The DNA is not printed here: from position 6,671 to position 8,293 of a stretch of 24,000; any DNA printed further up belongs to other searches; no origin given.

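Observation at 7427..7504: AioR has lost the sigma54-contact loop (GAFTGA) and the Walker-B glutamate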

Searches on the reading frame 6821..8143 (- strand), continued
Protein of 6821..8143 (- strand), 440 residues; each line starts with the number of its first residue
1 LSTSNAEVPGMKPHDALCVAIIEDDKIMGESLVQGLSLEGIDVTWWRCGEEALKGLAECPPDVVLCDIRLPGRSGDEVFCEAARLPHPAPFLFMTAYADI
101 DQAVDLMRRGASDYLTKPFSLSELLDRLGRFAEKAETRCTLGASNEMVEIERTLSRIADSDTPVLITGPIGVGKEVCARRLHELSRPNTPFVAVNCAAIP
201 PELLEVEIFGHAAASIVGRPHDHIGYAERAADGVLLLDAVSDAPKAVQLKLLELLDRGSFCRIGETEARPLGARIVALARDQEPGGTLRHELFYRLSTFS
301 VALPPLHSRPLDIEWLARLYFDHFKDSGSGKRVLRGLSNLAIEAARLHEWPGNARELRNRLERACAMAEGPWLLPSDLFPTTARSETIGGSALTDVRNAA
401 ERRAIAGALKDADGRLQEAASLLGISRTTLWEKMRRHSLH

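Call 18: search_dna_similar(query=window:6821-8143:-, collection=plasmids, mode=protein, max_rows=30)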
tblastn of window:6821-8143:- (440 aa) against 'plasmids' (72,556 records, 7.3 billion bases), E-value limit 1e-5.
The search stops at 5000 records and this limit was reached: more records match than are counted here, and every count below describes the 5000 best-scoring records only.
Records with a match: at least 5000; places in all: 11522; records where one place covers at least 80% of the query: 986.
Best place of each record, by identity: <60% 5000.
By first word of the organism name: Klebsiella 2201; Salmonella 274; Rhizobium 247; Enterobacter 226; Escherichia 174; Enterococcus 173; Sinorhizobium 163; Ralstonia 140; Burkholderia 134; Pantoea 122; and 221 more.
By predicted mobility (MOB-suite, as given by PLSDB): conjugative 2400; non-mobilizable 1950; mobilizable 650.
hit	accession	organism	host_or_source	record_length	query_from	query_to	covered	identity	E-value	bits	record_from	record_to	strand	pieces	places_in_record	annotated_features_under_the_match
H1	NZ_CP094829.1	Acuticoccus sp. I52.16.1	pure culture,seawater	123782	11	436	97%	53.1%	9e-128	414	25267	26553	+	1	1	sigma-54 dependent transcriptional regulator | HAMP domain-containing sensor histidine kinase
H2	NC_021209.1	Sinorhizobium sp. M14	microbial mats from Zloty Stok gold mine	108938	19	439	96%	50.6%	5e-117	383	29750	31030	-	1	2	aioR: arsenic response regulator transcription factor AioR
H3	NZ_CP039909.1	Agrobacterium tumefaciens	-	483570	19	439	96%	50.6%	5e-117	383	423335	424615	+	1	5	aioR: arsenic response regulator transcription factor AioR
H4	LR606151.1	Rhizobium sp. Q54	paddy soil contaminated with arsenic ...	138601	19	439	96%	50.3%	1e-116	382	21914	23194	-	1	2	sigma-54-dependent Fis family transcriptional regulator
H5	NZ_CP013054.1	Sinorhizobium americanum CCGM7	Phaseolus vulgaris,root nodules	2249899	14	439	97%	48.4%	7e-115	377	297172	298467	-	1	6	none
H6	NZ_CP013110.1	Sinorhizobium americanum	Vachellia farnesiana,cell culture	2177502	14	439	97%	48.4%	2e-114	376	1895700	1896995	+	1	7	record has no annotation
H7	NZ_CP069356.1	Microvirga sp. VF16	Vachellia farnesiana,Cell culture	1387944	18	439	96%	48.6%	3e-117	384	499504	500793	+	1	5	none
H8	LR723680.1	arsenite-oxidising bacterium NT-25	moist arsenopyrite (FeAsS)-containing ...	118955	13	439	97%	47.8%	3e-112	369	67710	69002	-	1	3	sigma-54-dependent Fis family transcriptional regulator | sensor histidine kinase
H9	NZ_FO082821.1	Pseudorhizobium banfieldiae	-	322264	13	439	97%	47.8%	3e-112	369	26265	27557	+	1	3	aioR: arsenic response regulator transcription factor AioR | HAMP domain-containing sensor histidine kinase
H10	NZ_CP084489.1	Ensifer adhaerens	cellculture,soil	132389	13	439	97%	47.8%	1e-109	362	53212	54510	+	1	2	aioR: arsenic response regulator transcription factor AioR | HAMP domain-containing sensor histidine kinase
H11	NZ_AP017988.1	Aminobacter sp. SS-2016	Lotus japoicus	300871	19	436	92%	50.2%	1e-94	373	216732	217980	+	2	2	none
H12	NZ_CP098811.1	Ensifer adhaerens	whole organism,soil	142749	13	439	97%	47.6%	1e-109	362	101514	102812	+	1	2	aioR: arsenic response regulator transcription factor AioR | HAMP domain-containing sensor histidine kinase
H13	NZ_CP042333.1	Bosea sp. F3-2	soybean,soil sample,rhizosphere soil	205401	18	440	96%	47.0%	2e-115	379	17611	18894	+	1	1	sigma-54 dependent transcriptional regulator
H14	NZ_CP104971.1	Phyllobacterium zundukense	Vicia costata,cell culture,root nodule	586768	19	439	96%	46.7%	2e-95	376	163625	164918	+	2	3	sigma-54 dependent transcriptional regulator | helix-turn-helix domain-containing protein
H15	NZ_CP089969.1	Cereibacter azotoformans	Owen's River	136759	19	439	96%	43.7%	1e-79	276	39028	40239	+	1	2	response regulator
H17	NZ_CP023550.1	Rhodobacter sp. CZR27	cell culture,paddy soil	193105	19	439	96%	42.1%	2e-69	246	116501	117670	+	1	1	response regulator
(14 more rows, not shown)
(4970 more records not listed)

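Call 19: get_annotated_region(hit=H9, flank=5000)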
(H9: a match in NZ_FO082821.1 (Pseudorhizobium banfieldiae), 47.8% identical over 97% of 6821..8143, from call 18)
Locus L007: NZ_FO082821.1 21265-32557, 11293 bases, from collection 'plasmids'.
description: Pseudorhizobium banfieldiae strain NT-26 plasmid NT26_p1, complete sequence
organism: Pseudorhizobium banfieldiae (NCBI taxid 1125847)
taxonomy: Bacteria; Pseudomonadota; Alphaproteobacteria; Hyphomicrobiales; Rhizobiaceae; Pseudorhizobium; Pseudorhizobium banfieldiae
host: -; source: -; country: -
typing (MOB-suite, as given by PLSDB): conjugative; replicon rep_cluster_440,rep_cluster_579; relaxase MOBP,MOBP; mating-pair formation MPF_T
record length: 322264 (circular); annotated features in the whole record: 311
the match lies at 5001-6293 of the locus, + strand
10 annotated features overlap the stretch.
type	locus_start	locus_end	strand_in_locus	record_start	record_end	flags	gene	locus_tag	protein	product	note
CDS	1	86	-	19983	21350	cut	pstC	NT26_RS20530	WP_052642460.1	phosphate ABC transporter permease subunit PstC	-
CDS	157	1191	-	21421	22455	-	-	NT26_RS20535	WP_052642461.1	substrate-binding domain-containing protein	-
CDS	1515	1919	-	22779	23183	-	-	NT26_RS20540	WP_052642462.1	OsmC family protein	-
CDS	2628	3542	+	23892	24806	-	aioX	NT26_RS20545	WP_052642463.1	periplasmic arsenite-binding protein AioX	-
CDS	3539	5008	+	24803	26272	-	-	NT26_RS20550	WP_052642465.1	HAMP domain-containing sensor histidine kinase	GO:0007165 - signal transduction [Evidence IEA]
CDS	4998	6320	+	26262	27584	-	aioR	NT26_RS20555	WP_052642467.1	arsenic response regulator transcription factor AioR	-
CDS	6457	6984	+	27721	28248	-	-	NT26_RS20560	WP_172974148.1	arsenate reductase (azurin) small subunit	-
CDS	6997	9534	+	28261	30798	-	-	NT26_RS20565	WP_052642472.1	arsenate reductase (azurin) large subunit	-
CDS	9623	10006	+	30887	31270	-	-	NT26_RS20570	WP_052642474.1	cytochrome c family protein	-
CDS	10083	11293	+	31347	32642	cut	glp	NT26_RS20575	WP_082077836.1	gephyrin-like molybdotransferase Glp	GO:0006777 - Mo-molybdopterin cofactor biosynthetic process [Evidence IEA]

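Call 20: get_annotated_region(hit=H15, flank=6000)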
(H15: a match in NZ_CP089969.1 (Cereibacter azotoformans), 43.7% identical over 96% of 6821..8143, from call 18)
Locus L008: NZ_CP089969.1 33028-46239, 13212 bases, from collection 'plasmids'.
description: Cereibacter azotoformans strain ORIO plasmid pORIO3, complete sequence
organism: Cereibacter azotoformans (NCBI taxid 43057)
taxonomy: Bacteria; Pseudomonadota; Alphaproteobacteria; Rhodobacterales; Paracoccaceae; Cereibacter; Cereibacter azotoformans
host: -; source: Owen's River; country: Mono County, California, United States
typing (MOB-suite, as given by PLSDB): conjugative; relaxase MOBF; mating-pair formation MPF_F
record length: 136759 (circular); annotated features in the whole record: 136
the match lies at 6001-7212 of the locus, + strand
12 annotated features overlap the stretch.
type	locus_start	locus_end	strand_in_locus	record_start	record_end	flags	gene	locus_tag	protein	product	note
CDS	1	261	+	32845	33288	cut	arsD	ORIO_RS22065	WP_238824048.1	arsenite efflux transporter metallochaperone ArsD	GO:0046685 - response to arsenic-containing substance [Evidence IEA]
CDS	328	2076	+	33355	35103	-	arsA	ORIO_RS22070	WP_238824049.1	arsenical pump-driving ATPase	GO:0071722 - detoxification of arsenic-containing substance [Evidence IEA]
CDS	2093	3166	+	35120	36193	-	arsB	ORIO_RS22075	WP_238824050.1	ACR3 family arsenite efflux transporter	GO:0046685 - response to arsenic-containing substance [Evidence IEA]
CDS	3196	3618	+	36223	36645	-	arsC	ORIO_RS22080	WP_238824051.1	arsenate reductase (glutaredoxin)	GO:0046685 - response to arsenic-containing substance [Evidence IEA]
CDS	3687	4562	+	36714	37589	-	-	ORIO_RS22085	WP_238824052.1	PhnD/SsuA/transferrin family substrate-binding protein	-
CDS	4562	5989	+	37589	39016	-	-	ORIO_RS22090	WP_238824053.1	HAMP domain-containing sensor histidine kinase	GO:0007165 - signal transduction [Evidence IEA]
CDS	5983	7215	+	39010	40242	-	-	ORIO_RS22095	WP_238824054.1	response regulator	GO:0000160 - phosphorelay signal transduction system [Evidence IEA]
CDS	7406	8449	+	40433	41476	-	-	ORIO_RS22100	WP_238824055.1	4Fe-4S dicluster domain-containing protein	-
CDS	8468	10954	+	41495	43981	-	-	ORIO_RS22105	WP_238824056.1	molybdopterin-dependent oxidoreductase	-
CDS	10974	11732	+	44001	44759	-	-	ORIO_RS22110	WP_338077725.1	4Fe-4S dicluster domain-containing protein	-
CDS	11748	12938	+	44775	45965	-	nrfD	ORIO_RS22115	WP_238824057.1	NrfD/PsrC family molybdoenzyme membrane anchor subunit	-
CDS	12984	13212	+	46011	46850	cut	-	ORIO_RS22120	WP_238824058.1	molecular chaperone TorD family protein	-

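Call 21: get_annotated_region(hit=H17, flank=6000)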
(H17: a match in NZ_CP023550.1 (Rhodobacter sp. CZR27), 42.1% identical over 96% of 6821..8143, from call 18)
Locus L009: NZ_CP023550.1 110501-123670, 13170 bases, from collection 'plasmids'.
description: Rhodobacter sp. CZR27 plasmid unnamed2, complete sequence
organism: Rhodobacter sp. CZR27 (NCBI taxid 2033869)
taxonomy: Bacteria; Pseudomonadota; Alphaproteobacteria; Rhodobacterales; Paracoccaceae; Rhodobacter; Rhodobacter sp. CZR27
host: -; source: cell culture,paddy soil; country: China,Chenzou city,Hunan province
typing (MOB-suite, as given by PLSDB): non-mobilizable; replicon rep_cluster_252
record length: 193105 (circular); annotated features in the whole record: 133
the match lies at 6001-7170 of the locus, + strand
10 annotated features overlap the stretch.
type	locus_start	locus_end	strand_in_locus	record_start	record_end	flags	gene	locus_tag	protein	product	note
CDS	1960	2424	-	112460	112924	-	-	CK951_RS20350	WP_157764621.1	transposase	GO:0006313 - DNA transposition [Evidence IEA]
CDS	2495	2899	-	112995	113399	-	-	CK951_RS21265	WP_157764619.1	hypothetical protein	-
CDS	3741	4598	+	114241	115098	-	-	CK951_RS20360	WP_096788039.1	PhnD/SsuA/transferrin family substrate-binding protein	-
CDS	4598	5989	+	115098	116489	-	-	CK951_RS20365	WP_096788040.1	HAMP domain-containing sensor histidine kinase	GO:0007165 - signal transduction [Evidence IEA]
CDS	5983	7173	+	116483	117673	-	-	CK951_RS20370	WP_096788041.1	response regulator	GO:0000160 - phosphorelay signal transduction system [Evidence IEA]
CDS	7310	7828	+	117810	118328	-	-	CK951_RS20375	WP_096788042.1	arsenate reductase (azurin) small subunit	-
CDS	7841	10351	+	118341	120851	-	-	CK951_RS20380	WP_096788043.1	arsenate reductase (azurin) large subunit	-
CDS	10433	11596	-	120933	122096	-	-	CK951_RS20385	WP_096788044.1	MFS transporter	GO:0055085 - transmembrane transport [Evidence IEA]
CDS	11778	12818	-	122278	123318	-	arsB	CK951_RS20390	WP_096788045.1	ACR3 family arsenite efflux transporter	-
CDS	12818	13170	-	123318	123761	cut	arsN2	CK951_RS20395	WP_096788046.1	arsenic resistance N-acetyltransferase ArsN2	-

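Call 24: find_related_loci(query=window:6821-8143:-, collection=genome_contigs, flank=10000)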
Query window:6821-8143:- (440 aa) in genome_contigs; peptide patterns used: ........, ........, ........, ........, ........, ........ (x = any residue, [..] = any of these).
123 stretches matched a pattern; 45 encode a relative of the query (tblastn E <= 1e-3); 45 distinct loci.
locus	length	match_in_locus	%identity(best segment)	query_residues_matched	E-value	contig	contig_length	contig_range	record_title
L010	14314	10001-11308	48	15-439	2e-118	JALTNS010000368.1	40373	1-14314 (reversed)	MAG: Rhizobiaceae bacterium isolate S139_metabat2_scaf2bin.159 S139_NODE_545_length_40373_cov_1.976395, whole genome sho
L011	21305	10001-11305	49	18-439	6e-117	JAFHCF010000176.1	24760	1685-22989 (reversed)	MAG: Prosthecomicrobium sp. isolate D3-2 k99_1615, whole genome shotgun sequence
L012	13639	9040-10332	48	15-439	7e-117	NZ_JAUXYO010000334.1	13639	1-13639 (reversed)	MAG: Bosea sp. (in: a-proteobacteria) isolate C18_concoct.bin.183 C18_k141_251092, whole genome shotgun sequence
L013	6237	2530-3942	42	2-439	2e-96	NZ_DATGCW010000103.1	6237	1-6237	MAG: Saliniramus sp. isolate SMAG_U9658 k141_503044, whole genome shotgun sequence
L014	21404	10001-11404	42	5-439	4e-95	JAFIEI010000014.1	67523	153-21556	MAG: Salinarimonas sp. isolate BM_Day12_Bin.15 NODE_169_length_67523_cov_37.314134, whole genome shotgun sequence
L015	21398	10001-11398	42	2-439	2e-94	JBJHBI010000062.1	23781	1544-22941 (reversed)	MAG: Salinarimonadaceae bacterium isolate SF2967_J5348.semibin_refined.088 NODE_2079_length_23781_cov_3.417857, whole ge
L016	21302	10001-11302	40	17-439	4e-90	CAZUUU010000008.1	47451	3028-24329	MAG TPA_asm: uncultured Methylibium sp. isolate SRP287051_co1_41 genome assembly, contig: NODE_1381_length_47451_cov_13.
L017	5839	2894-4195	40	17-439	8e-87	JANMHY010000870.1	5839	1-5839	MAG: Burkholderiales bacterium isolate OTE_70_metabat_159 OTE_70_k141_989437, whole genome shotgun sequence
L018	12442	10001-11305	42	19-439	2e-94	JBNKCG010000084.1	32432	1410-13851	MAG: Gammaproteobacteria bacterium isolate F1F2.bin.30.orig k141_2108749, whole genome shotgun sequence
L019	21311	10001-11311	40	16-439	2e-83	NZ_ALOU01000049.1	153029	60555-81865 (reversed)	Cupriavidus sp. BIS7 contig49, whole genome shotgun sequence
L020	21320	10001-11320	40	17-440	7e-81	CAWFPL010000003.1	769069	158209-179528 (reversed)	MAG: uncultured proteobacterium isolate MFD01299.bin.1.58 genome assembly, contig: contig_21677, whole genome shotgun se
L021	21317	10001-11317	40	17-439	2e-80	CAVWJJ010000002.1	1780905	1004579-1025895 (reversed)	MAG: uncultured beta proteobacterium isolate MFD05502.bin.2.108 genome assembly, contig: contig_27193, whole genome shot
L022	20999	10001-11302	38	19-439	3e-80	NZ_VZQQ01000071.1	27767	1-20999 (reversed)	Paraburkholderia podalyriae strain WC7.3b NODE_71_length_27767_cov_94.509298, whole genome shotgun sequence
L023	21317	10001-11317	38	9-437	2e-79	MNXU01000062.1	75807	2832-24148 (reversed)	MAG: Betaproteobacteria bacterium CG2_30_68_42 cg2_3.0_scaffold_292_c, whole genome shotgun sequence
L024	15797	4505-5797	36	17-439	1e-75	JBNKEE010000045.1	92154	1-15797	MAG: Sedimenticolaceae bacterium isolate F1.bin.2.orig k141_1909109, whole genome shotgun sequence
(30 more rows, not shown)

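Call 38: get_annotated_region(hit=H1, flank=6000)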
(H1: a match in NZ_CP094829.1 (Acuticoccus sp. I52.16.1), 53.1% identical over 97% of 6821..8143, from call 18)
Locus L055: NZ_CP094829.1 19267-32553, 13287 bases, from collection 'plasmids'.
description: Acuticoccus sp. I52.16.1 plasmid unnamed1, complete sequence
organism: Acuticoccus sp. I52.16.1 (NCBI taxid 2928472)
taxonomy: Bacteria; Pseudomonadota; Alphaproteobacteria; Hyphomicrobiales; Amorphaceae; Acuticoccus; Acuticoccus sp. I52.16.1
host: -; source: pure culture,seawater; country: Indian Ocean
typing (MOB-suite, as given by PLSDB): non-mobilizable
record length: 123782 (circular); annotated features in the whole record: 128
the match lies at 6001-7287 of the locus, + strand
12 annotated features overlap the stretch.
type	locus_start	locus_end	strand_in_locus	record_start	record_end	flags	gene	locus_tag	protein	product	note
CDS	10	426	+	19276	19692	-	-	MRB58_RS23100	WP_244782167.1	helix-turn-helix domain-containing protein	-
CDS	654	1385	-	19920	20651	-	arsH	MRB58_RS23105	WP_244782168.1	arsenical resistance protein ArsH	-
CDS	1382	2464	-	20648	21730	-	arsB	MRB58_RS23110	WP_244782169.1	ACR3 family arsenite efflux transporter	-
CDS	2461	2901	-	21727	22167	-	arsC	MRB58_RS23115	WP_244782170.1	arsenate reductase (glutaredoxin)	-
CDS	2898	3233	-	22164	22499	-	-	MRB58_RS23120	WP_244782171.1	metalloregulator ArsR/SmtB family transcription factor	GO:0006355 - regulation of DNA-templated transcription [Evidence IEA]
CDS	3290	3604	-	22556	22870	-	-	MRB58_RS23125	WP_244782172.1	hypothetical protein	-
CDS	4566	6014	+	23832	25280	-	-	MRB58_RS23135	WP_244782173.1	HAMP domain-containing sensor histidine kinase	GO:0007165 - signal transduction [Evidence IEA]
CDS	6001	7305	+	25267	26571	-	-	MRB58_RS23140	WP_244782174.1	sigma-54 dependent transcriptional regulator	GO:0006355 - regulation of DNA-templated transcription [Evidence IEA]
CDS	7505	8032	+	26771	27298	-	-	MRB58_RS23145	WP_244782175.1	arsenate reductase (azurin) small subunit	-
CDS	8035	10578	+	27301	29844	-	-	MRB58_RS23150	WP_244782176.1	arsenate reductase (azurin) large subunit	-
CDS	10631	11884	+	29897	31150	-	-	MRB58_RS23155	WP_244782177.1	gephyrin-like molybdotransferase Glp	-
CDS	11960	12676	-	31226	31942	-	-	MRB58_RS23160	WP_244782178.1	IS5 family transposase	-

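Call 39: get_annotated_region(hit=H3, flank=4000)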
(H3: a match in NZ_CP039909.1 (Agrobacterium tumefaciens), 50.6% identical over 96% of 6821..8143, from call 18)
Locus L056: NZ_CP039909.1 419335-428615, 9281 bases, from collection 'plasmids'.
description: Agrobacterium tumefaciens strain CFBP6624 plasmid pAtCFBP6624, complete sequence
organism: Agrobacterium tumefaciens (NCBI taxid 358)
taxonomy: Bacteria; Pseudomonadota; Alphaproteobacteria; Hyphomicrobiales; Rhizobiaceae; Agrobacterium; Agrobacterium tumefaciens
host: -; source: -; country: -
typing (MOB-suite, as given by PLSDB): conjugative; replicon rep_cluster_106; relaxase MOBQ; mating-pair formation MPF_T
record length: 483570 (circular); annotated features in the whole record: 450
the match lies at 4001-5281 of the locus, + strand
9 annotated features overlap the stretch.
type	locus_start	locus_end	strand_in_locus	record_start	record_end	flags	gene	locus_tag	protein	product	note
CDS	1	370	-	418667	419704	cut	-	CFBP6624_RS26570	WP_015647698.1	PstS family phosphate ABC transporter substrate-binding protein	-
CDS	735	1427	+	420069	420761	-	phoB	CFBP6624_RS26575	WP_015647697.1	phosphate regulon transcriptional regulator PhoB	GO:0006796 - phosphate-containing compound metabolic process [Evidence IEA]; GO:0000160 - phosphorelay signal ...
CDS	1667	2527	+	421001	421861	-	aioX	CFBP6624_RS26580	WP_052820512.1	periplasmic arsenite-binding protein AioX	-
CDS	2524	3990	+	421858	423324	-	aioS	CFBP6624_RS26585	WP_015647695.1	arsenic sensor histidine kinase AioS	-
CDS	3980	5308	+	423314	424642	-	aioR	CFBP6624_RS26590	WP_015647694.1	arsenic response regulator transcription factor AioR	-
CDS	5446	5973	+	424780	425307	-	-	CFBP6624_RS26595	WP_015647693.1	arsenate reductase (azurin) small subunit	-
CDS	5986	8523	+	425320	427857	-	-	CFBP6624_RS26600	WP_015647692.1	arsenate reductase (azurin) large subunit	-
CDS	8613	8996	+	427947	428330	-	-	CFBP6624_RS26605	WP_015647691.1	cytochrome c family protein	-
CDS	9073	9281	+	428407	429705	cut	glp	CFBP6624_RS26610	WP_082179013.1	gephyrin-like molybdotransferase Glp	GO:0006777 - Mo-molybdopterin cofactor biosynthetic process [Evidence IEA]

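Call 43: find_homologous_proteins(query=L009:5983-7173:+, max_evalue=1e-60)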
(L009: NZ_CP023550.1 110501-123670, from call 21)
Query L009:5983-7173:+ (396 aa): 1355 proteins with E <= 1e-60 among 8000 candidates; the best 120 are listed.
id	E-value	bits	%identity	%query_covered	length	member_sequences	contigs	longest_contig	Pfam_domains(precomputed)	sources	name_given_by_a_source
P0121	1.1e-250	849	100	100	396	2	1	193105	PF00158.33,PF25601.2,PF02954.26,PF14532.13,PF00072.31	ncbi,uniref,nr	ncbi:sigma-54 dependent transcriptional regulator [Rhodobacter sp. CZR27]|uniref:sigma-54-dependent 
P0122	3.9e-217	739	88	100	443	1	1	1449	PF00158.33,PF25601.2,PF02954.26,PF14532.13,PF00072.31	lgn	-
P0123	1.8e-153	529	67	100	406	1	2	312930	PF00158.33,PF25601.2,PF02954.26,PF14532.13,PF00072.31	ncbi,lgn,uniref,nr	ncbi:sigma-54-dependent transcriptional regulator [Rhodobacter ferrooxidans]|uniref:Two component, s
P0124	3.6e-153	528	66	100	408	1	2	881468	PF00158.33,PF25601.2,PF02954.26,PF14532.13,PF00072.31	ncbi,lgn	-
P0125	2.1e-152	526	66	100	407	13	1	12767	PF00158.33,PF25601.2,PF02954.26,PF14532.13,PF00072.31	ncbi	-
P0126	2.2e-152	526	67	100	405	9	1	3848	PF00158.33,PF25601.2,PF02954.26,PF14532.13,PF00072.31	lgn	-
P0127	2.8e-152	525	66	100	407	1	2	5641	PF00158.33,PF25601.2,PF02954.26,PF14532.13,PF00072.31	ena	-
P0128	5.6e-152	524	65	100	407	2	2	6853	PF00158.33,PF25601.2,PF02954.26,PF14532.13,PF00072.31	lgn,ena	-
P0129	6.9e-151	521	66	100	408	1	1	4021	PF00158.33,PF25601.2,PF02954.26,PF14532.13,PF00072.31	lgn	-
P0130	1.4e-150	520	66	100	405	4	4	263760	PF00158.33,PF25601.2,PF02954.26,PF14532.13,PF00072.31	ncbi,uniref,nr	ncbi:response regulator [Frigidibacter albus]|uniref:Response regulator n=1 Tax=Frigidibacter albus 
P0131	7.0e-150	517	64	100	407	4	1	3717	PF00158.33,PF25601.2,PF02954.26,PF14532.13,PF00072.31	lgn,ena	-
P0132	1.1e-149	517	64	100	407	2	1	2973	PF00158.33,PF25601.2,PF02954.26,PF14532.13,PF00072.31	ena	-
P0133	1.7e-149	516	65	100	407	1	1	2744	PF00158.33,PF25601.2,PF02954.26,PF14532.13,PF00072.31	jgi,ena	-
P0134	1.9e-149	516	64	100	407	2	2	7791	PF00158.33,PF25601.2,PF02954.26,PF14532.13,PF00072.31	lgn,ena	-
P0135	2.5e-149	516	64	100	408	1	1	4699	PF00158.33,PF25601.2,PF02954.26,PF14532.13,PF00072.31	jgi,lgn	jgi:DNA-binding NtrC family response regulator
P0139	9.0e-148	511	63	100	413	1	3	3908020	PF00158.33,PF25601.2,PF02954.26,PF14532.13,PF00072.31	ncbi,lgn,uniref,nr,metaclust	ncbi:C4-dicarboxylate transport transcriptional regulatory protein DctD [Thalassovita gelatinovora]|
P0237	8.5e-138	478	60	100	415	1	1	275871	PF00158.33,PF25601.2,PF02954.26,PF14532.13,PF00072.31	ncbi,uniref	ncbi:sigma-54-dependent transcriptional regulator [Roseovarius ramblicola]|uniref:Sigma-54-dependent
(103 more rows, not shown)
